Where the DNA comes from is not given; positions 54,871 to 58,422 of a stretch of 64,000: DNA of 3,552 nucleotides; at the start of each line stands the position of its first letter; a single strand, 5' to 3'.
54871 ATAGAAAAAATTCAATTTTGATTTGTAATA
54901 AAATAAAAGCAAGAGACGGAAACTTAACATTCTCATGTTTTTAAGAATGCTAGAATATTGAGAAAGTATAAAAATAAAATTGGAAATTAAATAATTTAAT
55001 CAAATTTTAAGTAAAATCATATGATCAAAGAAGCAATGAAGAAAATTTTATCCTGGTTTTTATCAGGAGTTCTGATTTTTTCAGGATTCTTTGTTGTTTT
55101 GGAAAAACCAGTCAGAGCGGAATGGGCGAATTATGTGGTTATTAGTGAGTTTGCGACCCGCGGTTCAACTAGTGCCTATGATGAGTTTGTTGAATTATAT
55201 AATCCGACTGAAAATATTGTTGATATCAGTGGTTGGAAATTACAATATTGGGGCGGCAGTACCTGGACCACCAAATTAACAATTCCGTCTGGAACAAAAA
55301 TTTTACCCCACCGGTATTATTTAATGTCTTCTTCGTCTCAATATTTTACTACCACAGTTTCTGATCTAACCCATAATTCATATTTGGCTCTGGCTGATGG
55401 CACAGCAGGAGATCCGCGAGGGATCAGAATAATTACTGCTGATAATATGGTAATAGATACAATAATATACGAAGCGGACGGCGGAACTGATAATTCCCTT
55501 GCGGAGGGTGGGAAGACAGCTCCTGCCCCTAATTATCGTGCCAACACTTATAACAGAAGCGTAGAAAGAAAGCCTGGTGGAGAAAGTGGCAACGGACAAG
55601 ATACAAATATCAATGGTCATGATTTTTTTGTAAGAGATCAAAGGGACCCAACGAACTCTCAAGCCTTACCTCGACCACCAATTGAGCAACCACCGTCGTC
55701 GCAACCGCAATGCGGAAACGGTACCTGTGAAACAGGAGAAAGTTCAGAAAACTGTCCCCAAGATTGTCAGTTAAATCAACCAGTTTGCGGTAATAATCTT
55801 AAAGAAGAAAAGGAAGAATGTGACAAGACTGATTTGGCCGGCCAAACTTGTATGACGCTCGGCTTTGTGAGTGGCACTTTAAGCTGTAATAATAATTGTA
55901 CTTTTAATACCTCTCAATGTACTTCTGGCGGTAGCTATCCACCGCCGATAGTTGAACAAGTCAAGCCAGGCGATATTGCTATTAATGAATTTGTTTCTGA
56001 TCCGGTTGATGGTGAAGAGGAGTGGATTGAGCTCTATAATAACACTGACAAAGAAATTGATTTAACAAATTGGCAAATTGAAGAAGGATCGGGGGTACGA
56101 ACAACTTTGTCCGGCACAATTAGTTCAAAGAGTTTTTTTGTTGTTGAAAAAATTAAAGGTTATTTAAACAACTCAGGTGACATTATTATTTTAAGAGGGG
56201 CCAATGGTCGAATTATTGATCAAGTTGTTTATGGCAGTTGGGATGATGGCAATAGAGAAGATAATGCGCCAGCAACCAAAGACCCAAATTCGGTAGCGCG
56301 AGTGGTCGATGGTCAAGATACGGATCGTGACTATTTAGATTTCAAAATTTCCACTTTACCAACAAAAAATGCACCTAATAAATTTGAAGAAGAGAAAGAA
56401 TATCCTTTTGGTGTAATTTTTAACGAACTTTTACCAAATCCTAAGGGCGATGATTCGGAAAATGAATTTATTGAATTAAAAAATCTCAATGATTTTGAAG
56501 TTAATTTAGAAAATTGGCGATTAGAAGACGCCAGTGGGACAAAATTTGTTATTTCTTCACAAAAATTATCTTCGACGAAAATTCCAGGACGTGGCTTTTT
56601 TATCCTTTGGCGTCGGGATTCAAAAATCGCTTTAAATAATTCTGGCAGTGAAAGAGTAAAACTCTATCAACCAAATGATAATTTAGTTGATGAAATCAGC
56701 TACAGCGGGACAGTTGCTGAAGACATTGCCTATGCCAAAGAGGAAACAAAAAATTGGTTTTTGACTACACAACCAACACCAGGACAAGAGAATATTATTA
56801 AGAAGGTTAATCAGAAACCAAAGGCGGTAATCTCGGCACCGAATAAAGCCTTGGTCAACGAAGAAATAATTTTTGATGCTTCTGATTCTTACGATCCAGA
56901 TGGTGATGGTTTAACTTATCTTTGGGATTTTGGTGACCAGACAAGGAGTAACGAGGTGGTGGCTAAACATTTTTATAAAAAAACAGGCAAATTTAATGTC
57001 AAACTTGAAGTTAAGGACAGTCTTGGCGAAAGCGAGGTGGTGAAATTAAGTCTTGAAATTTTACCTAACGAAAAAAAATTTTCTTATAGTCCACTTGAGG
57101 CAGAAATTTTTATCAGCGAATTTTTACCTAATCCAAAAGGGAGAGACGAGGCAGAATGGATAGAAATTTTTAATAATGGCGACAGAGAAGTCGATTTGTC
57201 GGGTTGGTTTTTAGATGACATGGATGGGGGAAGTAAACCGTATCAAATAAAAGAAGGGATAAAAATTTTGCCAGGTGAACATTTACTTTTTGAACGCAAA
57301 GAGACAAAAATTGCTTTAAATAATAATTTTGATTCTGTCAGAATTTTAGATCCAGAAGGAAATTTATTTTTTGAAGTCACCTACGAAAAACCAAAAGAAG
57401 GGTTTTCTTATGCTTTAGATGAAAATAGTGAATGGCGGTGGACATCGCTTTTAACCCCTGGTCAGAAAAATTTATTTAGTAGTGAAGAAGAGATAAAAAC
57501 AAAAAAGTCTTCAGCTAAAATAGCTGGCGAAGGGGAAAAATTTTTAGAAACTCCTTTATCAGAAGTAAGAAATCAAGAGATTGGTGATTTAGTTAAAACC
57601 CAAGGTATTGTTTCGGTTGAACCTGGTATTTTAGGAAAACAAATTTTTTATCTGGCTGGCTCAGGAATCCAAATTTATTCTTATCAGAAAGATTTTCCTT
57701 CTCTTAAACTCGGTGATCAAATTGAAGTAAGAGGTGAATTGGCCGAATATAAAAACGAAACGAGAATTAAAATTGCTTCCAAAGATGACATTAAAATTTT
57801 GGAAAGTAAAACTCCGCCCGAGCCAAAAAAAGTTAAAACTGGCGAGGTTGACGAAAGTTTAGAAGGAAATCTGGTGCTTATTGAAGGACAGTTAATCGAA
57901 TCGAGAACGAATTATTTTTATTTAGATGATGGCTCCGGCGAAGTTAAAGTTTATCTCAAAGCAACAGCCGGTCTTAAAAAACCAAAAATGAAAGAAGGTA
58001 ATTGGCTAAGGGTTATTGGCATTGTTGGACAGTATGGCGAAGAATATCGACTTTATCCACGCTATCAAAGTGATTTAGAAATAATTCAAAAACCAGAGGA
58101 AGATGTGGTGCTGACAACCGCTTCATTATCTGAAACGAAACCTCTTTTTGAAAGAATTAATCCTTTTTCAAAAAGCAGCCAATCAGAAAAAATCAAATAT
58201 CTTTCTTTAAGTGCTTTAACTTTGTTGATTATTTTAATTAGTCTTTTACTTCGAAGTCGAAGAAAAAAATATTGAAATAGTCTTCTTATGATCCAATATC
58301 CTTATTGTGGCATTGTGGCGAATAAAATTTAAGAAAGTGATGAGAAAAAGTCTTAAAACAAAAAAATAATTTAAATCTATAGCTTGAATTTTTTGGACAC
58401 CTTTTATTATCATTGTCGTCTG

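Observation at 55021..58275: Surface protein with four lamin-tail domains, PKD and a C-terminal OB-fold-like domain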

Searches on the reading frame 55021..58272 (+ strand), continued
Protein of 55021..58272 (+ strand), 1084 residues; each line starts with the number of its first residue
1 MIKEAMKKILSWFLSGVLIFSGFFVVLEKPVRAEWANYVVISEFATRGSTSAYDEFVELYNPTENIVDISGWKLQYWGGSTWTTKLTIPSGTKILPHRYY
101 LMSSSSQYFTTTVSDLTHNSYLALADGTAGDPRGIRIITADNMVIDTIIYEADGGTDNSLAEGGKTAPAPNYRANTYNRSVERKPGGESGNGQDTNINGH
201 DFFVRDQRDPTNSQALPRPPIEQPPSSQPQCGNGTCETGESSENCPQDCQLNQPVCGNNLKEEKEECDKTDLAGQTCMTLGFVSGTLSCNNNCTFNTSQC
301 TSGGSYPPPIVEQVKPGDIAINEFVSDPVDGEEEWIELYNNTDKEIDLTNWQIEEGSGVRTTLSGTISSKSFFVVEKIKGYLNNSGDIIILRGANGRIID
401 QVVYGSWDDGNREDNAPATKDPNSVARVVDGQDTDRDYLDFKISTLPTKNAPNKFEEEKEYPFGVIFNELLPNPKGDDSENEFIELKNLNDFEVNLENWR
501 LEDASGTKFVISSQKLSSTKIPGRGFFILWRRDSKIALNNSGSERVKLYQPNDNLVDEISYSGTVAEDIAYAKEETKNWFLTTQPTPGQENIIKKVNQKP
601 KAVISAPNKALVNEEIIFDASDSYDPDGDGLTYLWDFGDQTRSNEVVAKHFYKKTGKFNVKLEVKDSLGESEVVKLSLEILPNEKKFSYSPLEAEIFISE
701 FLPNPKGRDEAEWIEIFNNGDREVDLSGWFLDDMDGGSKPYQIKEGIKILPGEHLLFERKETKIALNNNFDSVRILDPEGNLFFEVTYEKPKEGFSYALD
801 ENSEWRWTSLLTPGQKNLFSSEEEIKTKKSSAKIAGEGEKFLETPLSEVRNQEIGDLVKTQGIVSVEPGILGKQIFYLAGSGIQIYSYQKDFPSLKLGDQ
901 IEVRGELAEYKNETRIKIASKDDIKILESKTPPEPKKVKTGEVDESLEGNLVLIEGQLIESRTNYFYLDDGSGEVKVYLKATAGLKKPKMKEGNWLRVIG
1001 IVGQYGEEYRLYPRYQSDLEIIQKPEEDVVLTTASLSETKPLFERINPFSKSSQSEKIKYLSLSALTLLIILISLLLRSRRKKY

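Call 81: fold_search(model_id=the predicted structure, library=pdb)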
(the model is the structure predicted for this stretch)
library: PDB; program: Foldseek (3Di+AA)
matches with E <= 10: 1686; with E <= 0.001: 178
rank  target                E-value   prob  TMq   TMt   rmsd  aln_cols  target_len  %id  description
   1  9flp_A                4.1e-10  1.00  0.09  0.11  76.3       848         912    8  CryoEM structure of the neck (1403-2314) in the grappling hook protein A (GhpA) in the bacterium Aureispira sp. CCB-QB (released 2024-10-16)
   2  1l0q_A                5.1e-10  1.00  0.08  0.21  19.1       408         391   15  Tandem YVTN beta-propeller and PKD domains from an archaeal surface layer protein (released 2002-11-06)
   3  9flw_A                1.5e-09  1.00  0.08  0.15  49.8       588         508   11  CryoEM structure of the fragment-6 (3571-4078) in the grappling hook protein A (GhpA) in the bacterium Aureispira sp.  (released 2024-10-16)
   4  9flu_A                2.2e-09  1.00  0.10  0.23  25.7       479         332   10  CryoEM structure of the fragment-1 (3402-3733) in the grappling hook protein A (GhpA) in the bacterium Aureispira sp.  (released 2024-10-16)
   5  9g8b_A                1.4e-08  1.00  0.09  0.20  25.6       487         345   10  CryoEM structure of the fragment-2 (2892-3236) in the grappling hook protein A (GhpA) in the bacterium Aureispira sp.  (released 2024-10-16)
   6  4jrw_A                1.5e-08  1.00  0.08  0.90   1.2        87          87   37  Crystal structure of Clostridium histolyticum colg collagenase PKD domain 2 at 1.6 Angstrom resolution (released 2014-05-21)
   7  4tn9_A                1.9e-08  1.00  0.07  0.89   1.0        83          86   36  Crystal structure of Clostridium histolyticum ColG collagenase polycystic kidney disease-like domain at 1.4 Angstrom r (released 2015-03-11)
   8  4p99_A                3.0e-08  1.00  0.11  0.22  30.4       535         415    9  Ca2+-stabilized adhesin helps an Antarctic bacterium reach out and bind ice (released 2014-06-18)
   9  4aqo                  6.3e-08  1.00  0.08  0.93   1.1        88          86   36  CRYSTAL STRUCTURE OF THE CALCIUM BOUND PKD-like DOMAIN OF COLLAGENASE G FROM CLOSTRIDIUM HISTOLYTICUM AT 0.99 ANGSTROM R (released 2013-06-05)
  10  9fls_A                7.7e-08  1.00  0.09  0.20  25.7       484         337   10  CryoEM structure of the fragment-3 (2061-2397) in the grappling hook protein A (GhpA) in the bacterium Aureispira sp.  (released 2024-10-16)
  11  2y72_A                1.1e-07  1.00  0.07  0.91   1.1        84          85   34  Crystal structure of the PKD Domain of Collagenase G from Clostridium Histolyticum at 1.18 Angstrom Resolution. (released 2011-09-28)
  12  6fg9_B                2.2e-07  0.97  0.11  0.13  33.2      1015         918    9  Mouse SORCS2 ectodomain (sortilin related VPS10 domain containing receptor 2) (released 2018-08-01)
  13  2c26                  2.5e-07  1.00  0.11  0.38  12.5       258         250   17  Structural basis for the promiscuous specificity of the carbohydrate- binding modules from the beta-sandwich super famil (released 2005-10-18)
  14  4jgu_A                3.1e-07  1.00  0.08  0.88   1.5        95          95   32  Crystal structure of Clostridium histolyticum ColH collagenase polycystic kidney-disease-like domain 2b at 1.4 Angstro (released 2014-03-05)
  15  4aq1_C                3.1e-07  1.00  0.09  0.13  32.6       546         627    9  Structure of the SbsB S-layer protein of Geobacillus stearothermophilus PV72p2 in complex with nanobody KB6 (released 2012-06-13)
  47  6za2_B                2.3e-05  0.93  0.08  0.08  25.6       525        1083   11  Crystal structure of dimeric latent PorU from Porphyromonas gingivalis (released 2021-09-29)
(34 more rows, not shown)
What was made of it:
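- Closest known: Giant Ig-like surface fibres. Same: An extended chain of beta-sandwich domains projecting from the cell (call 81).
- The whole-protein fold resembles adhesins and S-layer proteins (call 81). Its best PDB matches are the GhpA grappling hook, the SiiE and MpIBP giant adhesins and S-layer proteins (call 81).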

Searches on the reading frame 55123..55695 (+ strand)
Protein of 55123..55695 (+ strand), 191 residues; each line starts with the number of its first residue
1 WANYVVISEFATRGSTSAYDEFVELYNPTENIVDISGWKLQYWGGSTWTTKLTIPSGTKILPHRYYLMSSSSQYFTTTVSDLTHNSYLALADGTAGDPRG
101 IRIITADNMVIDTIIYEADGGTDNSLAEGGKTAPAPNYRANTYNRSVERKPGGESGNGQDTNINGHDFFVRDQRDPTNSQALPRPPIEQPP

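Call 12: search_protein_families(library=pfam, proteins=[window:55123-55695:+], max_evalue=1)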
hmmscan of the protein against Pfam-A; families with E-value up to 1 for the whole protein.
seq(191 aa): 1 family
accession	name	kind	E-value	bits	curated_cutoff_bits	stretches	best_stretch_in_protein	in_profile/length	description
PF00932.25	LTD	-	1.8e-12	48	34.3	1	4-116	7-107/109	Lamin Tail Domain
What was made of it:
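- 55132..55665 (+): LTD1, aa 38-215: a divergent lamin-tail domain with insertions, forming the variable distal 'head'. Pfam LTD 48 bits, E=1.8e-12 (call 12).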

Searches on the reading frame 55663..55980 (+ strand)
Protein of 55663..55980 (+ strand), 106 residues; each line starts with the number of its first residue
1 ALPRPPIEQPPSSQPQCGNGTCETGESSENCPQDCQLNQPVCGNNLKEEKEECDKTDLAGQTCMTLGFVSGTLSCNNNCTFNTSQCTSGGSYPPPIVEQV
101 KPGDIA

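Call 12: search_protein_families(library=pfam, proteins=[window:55663-55980:+], max_evalue=1)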
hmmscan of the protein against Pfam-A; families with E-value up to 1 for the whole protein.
seq(106 aa): 1 family
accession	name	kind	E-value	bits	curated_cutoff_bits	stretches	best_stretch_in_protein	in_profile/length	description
PF08116.16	Toxin_29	-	0.1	13.1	25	0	79-90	3-14/31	PhTx neurotoxin family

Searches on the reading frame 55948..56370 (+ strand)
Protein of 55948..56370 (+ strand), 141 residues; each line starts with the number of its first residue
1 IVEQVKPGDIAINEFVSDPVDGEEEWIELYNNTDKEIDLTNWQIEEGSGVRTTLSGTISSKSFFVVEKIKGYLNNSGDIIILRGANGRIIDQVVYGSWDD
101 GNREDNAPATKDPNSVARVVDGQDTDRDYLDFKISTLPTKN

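Call 12: search_protein_families(library=pfam, proteins=[window:55948-56370:+], max_evalue=1)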
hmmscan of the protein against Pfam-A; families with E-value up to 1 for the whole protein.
seq(141 aa): 1 family
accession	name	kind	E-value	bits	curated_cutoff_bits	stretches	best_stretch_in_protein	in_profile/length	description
PF00932.25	LTD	-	2.1e-17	63.9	34.3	1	6-96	4-108/109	Lamin Tail Domain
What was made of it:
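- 55963..56364 (+): LTD2, aa 315-448. Pfam LTD 63.9 bits, E=2.1e-17 (call 12).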

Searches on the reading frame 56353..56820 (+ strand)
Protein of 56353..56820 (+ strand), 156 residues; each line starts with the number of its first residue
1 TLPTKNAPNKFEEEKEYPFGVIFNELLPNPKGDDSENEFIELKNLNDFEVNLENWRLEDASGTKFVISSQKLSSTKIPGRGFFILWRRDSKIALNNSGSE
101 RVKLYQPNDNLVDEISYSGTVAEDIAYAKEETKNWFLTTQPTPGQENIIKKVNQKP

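Call 12: search_protein_families(library=pfam, proteins=[window:56353-56820:+], max_evalue=1)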
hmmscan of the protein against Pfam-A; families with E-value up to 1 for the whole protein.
seq(156 aa): 2 families
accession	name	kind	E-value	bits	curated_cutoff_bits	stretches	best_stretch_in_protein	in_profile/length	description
PF00932.25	LTD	-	1.5e-16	61.2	34.3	1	21-118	8-108/109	Lamin Tail Domain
PF15020.11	Beta-prop_CATSPERD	-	0.2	11.4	27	1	54-131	186-265/329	CATSPERD, beta-propeller domain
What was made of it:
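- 56413..56790 (+): LTD3, aa 465-590. Pfam LTD 61.2 bits, E=1.5e-16 (call 12)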

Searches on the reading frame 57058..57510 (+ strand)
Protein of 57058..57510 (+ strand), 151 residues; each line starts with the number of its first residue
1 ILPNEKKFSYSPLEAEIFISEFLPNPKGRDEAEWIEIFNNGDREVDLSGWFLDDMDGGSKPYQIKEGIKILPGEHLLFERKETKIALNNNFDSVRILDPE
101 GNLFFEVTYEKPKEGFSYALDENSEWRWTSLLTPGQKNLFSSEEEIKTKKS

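Call 12: search_protein_families(library=pfam, proteins=[window:57058-57510:+], max_evalue=1)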
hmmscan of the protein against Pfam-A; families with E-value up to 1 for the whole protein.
seq(151 aa): 1 family
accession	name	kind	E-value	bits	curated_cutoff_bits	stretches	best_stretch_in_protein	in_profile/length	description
PF00932.25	LTD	-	1.4e-16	61.3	34.3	1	15-110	6-108/109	Lamin Tail Domain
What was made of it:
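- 57100..57456 (+): LTD4, aa 694-812. Pfam LTD 61.3 bits, E=1.4e-16 (call 12)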

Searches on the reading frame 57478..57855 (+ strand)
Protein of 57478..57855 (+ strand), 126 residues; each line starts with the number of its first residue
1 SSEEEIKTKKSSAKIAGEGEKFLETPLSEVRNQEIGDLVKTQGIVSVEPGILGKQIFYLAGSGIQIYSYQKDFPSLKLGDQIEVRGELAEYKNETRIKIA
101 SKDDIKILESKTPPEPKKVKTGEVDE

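Call 12: search_protein_families(library=pfam, proteins=[window:57478-57855:+], max_evalue=1)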
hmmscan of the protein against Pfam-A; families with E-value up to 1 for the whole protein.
seq(126 aa): 1 family
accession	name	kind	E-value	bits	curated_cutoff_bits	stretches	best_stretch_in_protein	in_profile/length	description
PF01336.31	tRNA_anti-codon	-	0.0059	17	27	1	69-99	38-69/75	OB-fold nucleic acid binding domain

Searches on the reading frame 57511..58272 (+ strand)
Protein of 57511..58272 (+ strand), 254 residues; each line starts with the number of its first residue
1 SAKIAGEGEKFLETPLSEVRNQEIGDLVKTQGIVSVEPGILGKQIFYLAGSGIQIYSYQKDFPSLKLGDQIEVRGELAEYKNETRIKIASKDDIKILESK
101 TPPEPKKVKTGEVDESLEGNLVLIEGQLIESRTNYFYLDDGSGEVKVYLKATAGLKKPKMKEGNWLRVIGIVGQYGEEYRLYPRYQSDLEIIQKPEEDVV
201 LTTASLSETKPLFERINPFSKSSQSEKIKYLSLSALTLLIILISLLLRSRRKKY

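Call 14: find_homologous_proteins(query=window:57511-58272:+, max_evalue=0.001)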
Query window:57511-58272:+ (254 aa): 7 proteins with E <= 0.001 among 1140 candidates.
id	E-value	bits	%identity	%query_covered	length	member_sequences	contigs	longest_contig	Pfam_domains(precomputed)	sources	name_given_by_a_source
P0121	3.3e-47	179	51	69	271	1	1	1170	PF01336.32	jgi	jgi:DNA/RNA endonuclease YhcR with UshA esterase domain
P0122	3.9e-47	179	46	88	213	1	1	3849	PF01336.32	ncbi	-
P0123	1.1e-46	177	50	79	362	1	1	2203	PF00932.26,PF01336.32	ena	-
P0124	3.8e-39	153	40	88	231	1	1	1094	PF01336.32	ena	-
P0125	3.3e-34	136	43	68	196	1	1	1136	PF18942.6,PF01336.32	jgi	jgi:lysyl-tRNA synthetase class II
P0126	4.7e-34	136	36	89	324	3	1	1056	PF18942.6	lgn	-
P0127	3.1e-21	94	38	59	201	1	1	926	PF18942.6,PF01336.32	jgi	jgi:uncharacterized protein YdeI (BOF family)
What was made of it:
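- Tried and rejected: (7) The second C-terminal homology search with a single sequence found only 7 short fragments (call 14).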

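Call 28: predict_structure(alignment_id=A1)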
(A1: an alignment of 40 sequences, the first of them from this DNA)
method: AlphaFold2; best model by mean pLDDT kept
length: 250 residues; sequences in the alignment: 40
mean_pLDDT: 88.9   pTM: 0.73
mean pLDDT of the five models: 88.9, 88.7, 88.7, 87.6, 87.4
residues with pLDDT >= 90: 197; 70-90: 21; 50-70: 9; < 50: 23
segments of 3 or more residues with pLDDT < 50: 197-218
pLDDT, mean of each block of 10 residues (from residue 1): 80 95 97 97 91 97 98 94 98 96 97 94 98 98 98 96 97 95 97 56 43 45 82 97 88
secondary structure, 60 per line:
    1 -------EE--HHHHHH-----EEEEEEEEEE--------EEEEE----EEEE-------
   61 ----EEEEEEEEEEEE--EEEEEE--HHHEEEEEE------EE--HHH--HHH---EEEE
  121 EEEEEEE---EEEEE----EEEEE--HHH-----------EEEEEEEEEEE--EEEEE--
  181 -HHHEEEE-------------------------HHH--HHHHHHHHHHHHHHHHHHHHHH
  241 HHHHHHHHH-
elements in order: H12-17 E23-32 E41-45 E50-53 E65-76 E79-84 E90-95 E117-127 E131-135 E140-144 E161-171 E174-178 E185-188 H219-249
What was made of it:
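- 57589..57807 (+): OB fold 1, aa 857-929, with the conserved motifs QIFY, GIQIY and GE.RIK. AF2 model with pLDDT above 90 (call 28).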

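Call 31: fold_search(model_id=the predicted structure, library=pdb)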
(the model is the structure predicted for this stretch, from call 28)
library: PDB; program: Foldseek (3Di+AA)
matches with E <= 10: 1397; with E <= 0.001: 156
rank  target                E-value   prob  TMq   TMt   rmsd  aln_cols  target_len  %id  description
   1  3u58_B                4.6e-07  1.00  0.29  0.34  13.8       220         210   16  Crystal Structure of the Tetrahymena telomerase processivity factor Teb1 AB (released 2011-12-28)
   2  3u58_C                6.9e-07  1.00  0.29  0.34  14.0       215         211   16  Crystal Structure of the Tetrahymena telomerase processivity factor Teb1 AB (released 2011-12-28)
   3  7qxb_P                1.9e-06  1.00  0.27  0.27  11.9       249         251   16  Cryo-EM map of human telomerase-DNA-TPP1-POT1 complex (sharpened map) (released 2022-03-02)
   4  8i6k_A                4.8e-06  1.00  0.31  0.41   7.9       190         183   15  Structure of hMNDA HIN with dsDNA (released 2023-07-19)
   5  5z7d_A                1.3e-05  1.00  0.32  0.23   7.8       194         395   13  p204HINab-dsDNA complex structure (released 2019-01-30)
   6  5z7d_B                1.5e-05  1.00  0.29  0.19  17.7       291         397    8  p204HINab-dsDNA complex structure (released 2019-01-30)
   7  1xjv_A                1.9e-05  1.00  0.28  0.24  12.8       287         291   12  Crystal structure of human POT1 bound to telomeric single-stranded DNA (TTAGGGTTAG) (released 2004-12-14)
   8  2cwa                  2.0e-05  1.00  0.22  0.26  14.3       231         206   16  Crystal Structure Of The Single-stranded DNA Binding Protein From Thermus Thermophilus HB8 (released 2005-12-17)
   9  8aaj_A                2.1e-05  1.00  0.38  0.28  10.2       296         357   13  Crystal structure of the Pyrococcus abyssi RPA (apo form) (released 2023-05-03)
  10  1jmc_A                2.3e-05  1.00  0.32  0.34  10.0       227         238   15  SINGLE STRANDED DNA-BINDING DOMAIN OF HUMAN REPLICATION PROTEIN A BOUND TO SINGLE STRANDED DNA, RPA70 SUBUNIT, RESIDUE (released 1997-10-16)
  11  2oq0_A                2.5e-05  1.00  0.28  0.36   8.3       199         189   13  Crystal Structure of the First HIN-200 Domain of Interferon-Inducible Protein 16 (released 2007-02-27)
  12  3mxn_B                2.8e-05  1.00  0.30  0.54   3.5       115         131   16  Crystal structure of the RMI core complex (released 2010-09-15)
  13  9sh8                  3.0e-05  1.00  0.30  0.18   9.2       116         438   18  Thermus thermophilus asparaginyl-tRNA synthetase with bound sulphamoyl-analogue of asparaginyl-adenylate (AsnAMS) (released 2025-09-17)
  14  5yzw_A                3.1e-05  1.00  0.33  0.40   7.7       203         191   12  Crystal structure of p204 HINb domain (released 2018-12-19)
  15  4l5t_D                3.1e-05  1.00  0.31  0.39   8.0       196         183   16  Crystal structure of the tetrameric p202 HIN2 (released 2013-07-31)
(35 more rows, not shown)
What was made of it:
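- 57589..57807 (+): Foldseek hits are tandem-OB DNA binders (call 31).
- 57871..58086 (+): OB fold 2, aa 951-1022. AF2 and Foldseek (calls 28, 31).
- A twin OB fold is modelled at pLDDT 88.9, and its top PDB neighbours are tandem-OB DNA binders: Teb1 AB, POT1, RPA70 A/B, HIN-200 bound to dsDNA, and Thermus SSB (calls 28, 31).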
